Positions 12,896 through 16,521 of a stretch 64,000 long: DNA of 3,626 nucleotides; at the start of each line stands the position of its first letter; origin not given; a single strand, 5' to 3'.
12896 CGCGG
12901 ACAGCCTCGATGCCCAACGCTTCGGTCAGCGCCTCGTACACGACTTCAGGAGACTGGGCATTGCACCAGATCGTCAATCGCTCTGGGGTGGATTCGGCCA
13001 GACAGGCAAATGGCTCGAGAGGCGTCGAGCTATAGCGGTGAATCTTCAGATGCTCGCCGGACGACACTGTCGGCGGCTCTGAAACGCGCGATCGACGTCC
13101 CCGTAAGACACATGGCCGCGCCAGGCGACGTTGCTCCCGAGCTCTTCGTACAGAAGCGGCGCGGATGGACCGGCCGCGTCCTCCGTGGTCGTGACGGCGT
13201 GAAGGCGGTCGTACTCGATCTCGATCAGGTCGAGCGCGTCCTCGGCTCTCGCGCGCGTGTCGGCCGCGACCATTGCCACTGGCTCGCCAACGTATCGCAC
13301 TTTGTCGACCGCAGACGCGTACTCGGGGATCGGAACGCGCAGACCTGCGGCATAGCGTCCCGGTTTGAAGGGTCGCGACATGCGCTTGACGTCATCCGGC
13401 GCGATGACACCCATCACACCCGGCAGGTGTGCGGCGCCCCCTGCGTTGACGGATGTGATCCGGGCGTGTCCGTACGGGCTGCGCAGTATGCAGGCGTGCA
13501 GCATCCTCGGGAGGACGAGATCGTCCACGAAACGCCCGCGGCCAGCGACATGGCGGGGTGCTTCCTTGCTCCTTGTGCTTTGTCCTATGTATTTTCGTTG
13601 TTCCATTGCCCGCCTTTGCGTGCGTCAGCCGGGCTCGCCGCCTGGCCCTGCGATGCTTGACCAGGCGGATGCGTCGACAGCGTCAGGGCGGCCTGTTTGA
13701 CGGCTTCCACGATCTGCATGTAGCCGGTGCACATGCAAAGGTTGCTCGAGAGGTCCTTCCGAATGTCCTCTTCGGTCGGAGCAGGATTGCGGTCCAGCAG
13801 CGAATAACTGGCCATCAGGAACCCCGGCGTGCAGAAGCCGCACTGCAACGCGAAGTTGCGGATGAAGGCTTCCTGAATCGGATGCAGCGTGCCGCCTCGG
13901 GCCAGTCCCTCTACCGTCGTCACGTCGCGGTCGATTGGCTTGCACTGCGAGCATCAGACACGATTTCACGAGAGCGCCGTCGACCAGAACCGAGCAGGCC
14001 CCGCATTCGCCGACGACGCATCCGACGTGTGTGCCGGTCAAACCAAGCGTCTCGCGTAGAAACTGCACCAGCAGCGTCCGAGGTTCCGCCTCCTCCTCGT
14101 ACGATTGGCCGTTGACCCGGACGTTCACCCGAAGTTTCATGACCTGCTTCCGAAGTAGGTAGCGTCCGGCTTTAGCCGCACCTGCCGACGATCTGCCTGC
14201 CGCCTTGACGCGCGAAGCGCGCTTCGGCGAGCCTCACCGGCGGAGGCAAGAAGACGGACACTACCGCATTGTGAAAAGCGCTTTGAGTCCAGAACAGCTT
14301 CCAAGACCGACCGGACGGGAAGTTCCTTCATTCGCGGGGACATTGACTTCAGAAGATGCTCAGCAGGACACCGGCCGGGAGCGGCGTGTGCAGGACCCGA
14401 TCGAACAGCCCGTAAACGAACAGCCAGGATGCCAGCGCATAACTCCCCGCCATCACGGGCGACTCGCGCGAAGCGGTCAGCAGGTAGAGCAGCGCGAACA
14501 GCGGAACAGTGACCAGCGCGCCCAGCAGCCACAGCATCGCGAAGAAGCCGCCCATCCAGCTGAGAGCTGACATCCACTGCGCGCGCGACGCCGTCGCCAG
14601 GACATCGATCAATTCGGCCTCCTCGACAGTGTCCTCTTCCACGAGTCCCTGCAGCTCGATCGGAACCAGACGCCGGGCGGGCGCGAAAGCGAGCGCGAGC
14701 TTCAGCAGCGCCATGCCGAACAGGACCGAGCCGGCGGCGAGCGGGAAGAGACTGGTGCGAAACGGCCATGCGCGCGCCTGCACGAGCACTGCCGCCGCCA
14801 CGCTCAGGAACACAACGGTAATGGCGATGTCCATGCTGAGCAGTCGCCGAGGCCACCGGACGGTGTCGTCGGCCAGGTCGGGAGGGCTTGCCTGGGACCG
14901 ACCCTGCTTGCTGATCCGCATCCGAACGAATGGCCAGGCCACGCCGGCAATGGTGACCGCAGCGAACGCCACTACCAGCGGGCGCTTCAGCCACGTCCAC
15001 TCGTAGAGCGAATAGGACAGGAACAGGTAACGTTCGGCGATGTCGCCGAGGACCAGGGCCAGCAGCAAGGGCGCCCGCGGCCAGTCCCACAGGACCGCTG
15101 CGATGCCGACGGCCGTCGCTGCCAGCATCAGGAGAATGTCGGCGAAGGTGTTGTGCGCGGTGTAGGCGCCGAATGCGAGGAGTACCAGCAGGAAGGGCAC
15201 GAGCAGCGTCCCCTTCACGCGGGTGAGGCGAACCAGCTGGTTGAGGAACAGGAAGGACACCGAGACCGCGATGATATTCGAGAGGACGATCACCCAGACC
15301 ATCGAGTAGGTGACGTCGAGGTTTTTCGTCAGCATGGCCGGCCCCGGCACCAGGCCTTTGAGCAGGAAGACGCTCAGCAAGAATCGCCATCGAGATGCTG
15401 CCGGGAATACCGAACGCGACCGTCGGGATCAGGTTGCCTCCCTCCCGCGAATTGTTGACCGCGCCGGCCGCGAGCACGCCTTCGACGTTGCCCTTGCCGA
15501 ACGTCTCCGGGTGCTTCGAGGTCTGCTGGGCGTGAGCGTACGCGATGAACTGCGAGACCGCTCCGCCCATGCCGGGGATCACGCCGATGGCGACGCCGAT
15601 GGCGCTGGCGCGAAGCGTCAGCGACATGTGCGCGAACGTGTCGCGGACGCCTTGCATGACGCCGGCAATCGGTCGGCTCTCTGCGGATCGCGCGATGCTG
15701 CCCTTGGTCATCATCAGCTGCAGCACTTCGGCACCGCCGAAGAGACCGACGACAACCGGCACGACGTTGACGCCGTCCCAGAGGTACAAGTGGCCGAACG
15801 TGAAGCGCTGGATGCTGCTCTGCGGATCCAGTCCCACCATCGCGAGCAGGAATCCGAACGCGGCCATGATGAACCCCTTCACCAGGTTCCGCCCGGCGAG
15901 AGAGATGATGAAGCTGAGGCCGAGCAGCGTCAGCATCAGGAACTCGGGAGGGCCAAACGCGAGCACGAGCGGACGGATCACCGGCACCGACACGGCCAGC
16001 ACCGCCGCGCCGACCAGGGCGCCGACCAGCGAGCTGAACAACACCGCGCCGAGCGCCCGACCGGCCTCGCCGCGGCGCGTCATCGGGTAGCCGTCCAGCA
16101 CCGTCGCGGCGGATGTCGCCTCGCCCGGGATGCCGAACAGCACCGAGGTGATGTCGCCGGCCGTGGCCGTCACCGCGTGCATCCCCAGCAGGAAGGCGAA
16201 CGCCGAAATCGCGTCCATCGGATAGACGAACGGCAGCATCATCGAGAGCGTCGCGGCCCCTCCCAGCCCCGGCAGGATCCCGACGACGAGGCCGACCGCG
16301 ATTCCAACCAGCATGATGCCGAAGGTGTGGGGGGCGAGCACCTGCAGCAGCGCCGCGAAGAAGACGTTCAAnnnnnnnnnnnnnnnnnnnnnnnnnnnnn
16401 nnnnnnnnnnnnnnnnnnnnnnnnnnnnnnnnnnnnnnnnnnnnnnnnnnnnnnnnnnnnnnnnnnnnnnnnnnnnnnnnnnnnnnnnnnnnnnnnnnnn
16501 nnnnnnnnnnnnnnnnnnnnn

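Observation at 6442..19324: Composite catabolic cluster: XDH-family molybdenum hydroxylase (S, L ... M, G) + amidase + amidohydrolase_2 + UbiD decarboxylase embedded in a TctC / TctAB uptake operon + cytochrome c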

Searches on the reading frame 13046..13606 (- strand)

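Call 4: search_protein_families(library=pfam, proteins=[window:13046-13606:-], max_evalue=0.01)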
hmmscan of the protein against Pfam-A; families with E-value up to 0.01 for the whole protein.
window:13046-13606:- (186 aa): 1 family
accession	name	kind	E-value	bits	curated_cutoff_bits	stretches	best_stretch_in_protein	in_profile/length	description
PF01315.27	Ald_Xan_dh_C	-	6.5e-25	88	31.3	1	22-135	2-109/110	Aldehyde oxidase and xanthine dehydrogenase, a/b hammerhead domain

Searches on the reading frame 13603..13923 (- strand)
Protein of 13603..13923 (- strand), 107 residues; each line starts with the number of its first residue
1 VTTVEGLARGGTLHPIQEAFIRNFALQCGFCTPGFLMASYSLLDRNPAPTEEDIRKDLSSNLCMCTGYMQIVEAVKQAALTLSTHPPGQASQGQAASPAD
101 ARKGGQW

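Call 4: search_protein_families(library=pfam, proteins=[window:13603-13923:-], max_evalue=0.01)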
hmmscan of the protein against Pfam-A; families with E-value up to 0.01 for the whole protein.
window:13603-13923:- (107 aa): 1 family
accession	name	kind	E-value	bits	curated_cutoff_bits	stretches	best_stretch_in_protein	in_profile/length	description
PF01799.25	Fer2_2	-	1.7e-31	108.6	30.3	1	3-76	1-75/75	[2Fe-2S] binding domain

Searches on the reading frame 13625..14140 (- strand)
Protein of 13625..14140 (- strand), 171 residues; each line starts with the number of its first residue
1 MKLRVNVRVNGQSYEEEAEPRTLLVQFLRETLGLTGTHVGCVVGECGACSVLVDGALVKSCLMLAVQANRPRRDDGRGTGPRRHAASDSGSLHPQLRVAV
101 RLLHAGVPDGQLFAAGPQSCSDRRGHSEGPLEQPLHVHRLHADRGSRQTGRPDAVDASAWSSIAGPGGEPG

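Call 4: search_protein_families(library=pfam, proteins=[window:13625-14140:-], max_evalue=0.01)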
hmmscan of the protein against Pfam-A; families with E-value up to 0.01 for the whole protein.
window:13625-14140:- (171 aa): 1 family
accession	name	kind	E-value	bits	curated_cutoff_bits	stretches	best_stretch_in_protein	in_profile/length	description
PF00111.32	Fer2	-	1.1e-07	32.1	21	1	8-60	2-54/77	2Fe-2S iron-sulfur cluster binding domain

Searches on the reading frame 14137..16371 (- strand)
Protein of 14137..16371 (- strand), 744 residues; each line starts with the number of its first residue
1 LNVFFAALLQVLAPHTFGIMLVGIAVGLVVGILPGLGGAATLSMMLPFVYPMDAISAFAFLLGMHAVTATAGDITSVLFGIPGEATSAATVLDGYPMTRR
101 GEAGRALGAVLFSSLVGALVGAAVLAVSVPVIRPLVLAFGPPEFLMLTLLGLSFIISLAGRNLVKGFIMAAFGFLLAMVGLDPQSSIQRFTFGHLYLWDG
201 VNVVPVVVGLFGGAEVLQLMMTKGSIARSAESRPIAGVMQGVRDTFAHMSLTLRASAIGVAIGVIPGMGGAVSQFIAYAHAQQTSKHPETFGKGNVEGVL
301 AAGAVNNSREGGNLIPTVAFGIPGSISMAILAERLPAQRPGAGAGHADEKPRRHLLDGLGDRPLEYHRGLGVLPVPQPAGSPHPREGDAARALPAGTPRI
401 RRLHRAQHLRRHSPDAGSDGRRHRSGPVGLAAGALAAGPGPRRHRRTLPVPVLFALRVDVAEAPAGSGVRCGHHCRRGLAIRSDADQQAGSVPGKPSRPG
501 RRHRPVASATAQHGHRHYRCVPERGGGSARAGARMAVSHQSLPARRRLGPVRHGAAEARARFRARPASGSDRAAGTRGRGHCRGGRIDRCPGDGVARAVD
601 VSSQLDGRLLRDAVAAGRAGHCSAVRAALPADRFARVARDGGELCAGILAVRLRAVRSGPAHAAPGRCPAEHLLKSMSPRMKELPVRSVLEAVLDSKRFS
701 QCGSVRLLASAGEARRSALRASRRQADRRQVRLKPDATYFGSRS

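Call 5: search_protein_families(library=pfam, proteins=[window:14137-16371:-], max_evalue=0.01)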
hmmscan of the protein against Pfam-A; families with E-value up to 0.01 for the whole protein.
window:14137-16371:- (744 aa): 1 family
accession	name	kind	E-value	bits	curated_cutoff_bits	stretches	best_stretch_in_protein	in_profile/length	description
PF01970.21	TctA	-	2.4e-96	323.4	28.9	1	19-335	3-321/423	Tripartite tricarboxylate transporter TctA family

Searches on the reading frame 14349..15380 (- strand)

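Call 5: search_protein_families(library=pfam, proteins=[window:14349-15380:-], max_evalue=0.01)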
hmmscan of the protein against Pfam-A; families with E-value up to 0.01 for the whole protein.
window:14349-15380:- (343 aa): 2 families
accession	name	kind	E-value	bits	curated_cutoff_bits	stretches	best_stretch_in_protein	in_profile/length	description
PF01970.21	TctA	-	7.3e-20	71.4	28.9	1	1-107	317-423/423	Tripartite tricarboxylate transporter TctA family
PF07331.16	TctB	-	2.2e-07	31.6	29.1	1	188-335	4-137/137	Tripartite tricarboxylate transporter TctB family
